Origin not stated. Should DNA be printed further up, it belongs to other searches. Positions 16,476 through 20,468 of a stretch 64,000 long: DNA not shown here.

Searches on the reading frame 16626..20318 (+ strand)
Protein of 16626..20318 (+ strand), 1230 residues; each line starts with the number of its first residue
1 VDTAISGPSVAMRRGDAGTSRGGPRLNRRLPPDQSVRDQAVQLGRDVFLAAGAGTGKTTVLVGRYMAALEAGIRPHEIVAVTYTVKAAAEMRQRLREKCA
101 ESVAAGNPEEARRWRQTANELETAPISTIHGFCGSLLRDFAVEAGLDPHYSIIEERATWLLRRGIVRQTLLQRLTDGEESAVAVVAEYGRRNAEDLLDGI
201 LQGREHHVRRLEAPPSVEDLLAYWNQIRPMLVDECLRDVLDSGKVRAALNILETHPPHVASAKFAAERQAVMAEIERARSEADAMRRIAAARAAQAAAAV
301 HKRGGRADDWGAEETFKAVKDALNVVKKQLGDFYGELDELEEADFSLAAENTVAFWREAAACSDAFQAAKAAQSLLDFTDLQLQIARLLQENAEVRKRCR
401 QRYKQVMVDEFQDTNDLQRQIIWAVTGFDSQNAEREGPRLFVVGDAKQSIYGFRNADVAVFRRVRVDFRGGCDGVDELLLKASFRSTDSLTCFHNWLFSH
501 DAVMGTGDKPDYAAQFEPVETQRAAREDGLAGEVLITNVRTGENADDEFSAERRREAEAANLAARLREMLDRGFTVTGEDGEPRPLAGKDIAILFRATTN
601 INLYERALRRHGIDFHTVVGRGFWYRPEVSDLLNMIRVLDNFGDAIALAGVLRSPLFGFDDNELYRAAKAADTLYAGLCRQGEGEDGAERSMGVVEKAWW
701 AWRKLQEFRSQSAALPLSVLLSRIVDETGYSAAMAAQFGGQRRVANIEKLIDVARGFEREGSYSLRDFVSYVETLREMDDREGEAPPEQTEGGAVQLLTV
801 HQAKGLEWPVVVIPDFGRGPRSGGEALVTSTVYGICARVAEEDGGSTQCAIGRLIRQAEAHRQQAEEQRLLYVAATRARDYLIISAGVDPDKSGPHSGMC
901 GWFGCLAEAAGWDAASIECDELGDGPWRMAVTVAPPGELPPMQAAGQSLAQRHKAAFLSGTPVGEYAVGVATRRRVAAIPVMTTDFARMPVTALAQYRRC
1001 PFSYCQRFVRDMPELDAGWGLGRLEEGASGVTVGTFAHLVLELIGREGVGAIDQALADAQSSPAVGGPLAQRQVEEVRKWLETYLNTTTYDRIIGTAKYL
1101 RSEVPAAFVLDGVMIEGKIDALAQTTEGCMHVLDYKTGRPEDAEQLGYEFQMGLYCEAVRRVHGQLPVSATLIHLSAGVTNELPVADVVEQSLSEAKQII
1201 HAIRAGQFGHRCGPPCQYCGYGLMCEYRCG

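Call 12: search_protein_families(library=pfam, proteins=[window:16626-20318:+], max_evalue=0.001)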
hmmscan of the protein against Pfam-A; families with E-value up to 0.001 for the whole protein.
window:16626-20318:+ (1230 aa): 5 families
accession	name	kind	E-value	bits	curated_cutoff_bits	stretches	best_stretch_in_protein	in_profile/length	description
PF00580.27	UvrD-helicase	-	3.5e-56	191.3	23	1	40-468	9-270/271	UvrD/REP helicase N-terminal domain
PF13361.12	UvrD_C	-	1.9e-28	100.4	25.6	2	741-886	235-347/350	UvrD-like helicase C-terminal domain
PF12705.13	PDDEXK_1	-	8e-24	85.4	22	1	991-1225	4-246/247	PD-(D/E)XK nuclease superfamily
PF13245.12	AAA_19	-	3e-17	63.5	25.1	1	47-454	14-134/134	AAA domain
PF13538.12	UvrD_C_2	-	1.3e-11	44.6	27.4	1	797-817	4-26/52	UvrD-like helicase C-terminal domain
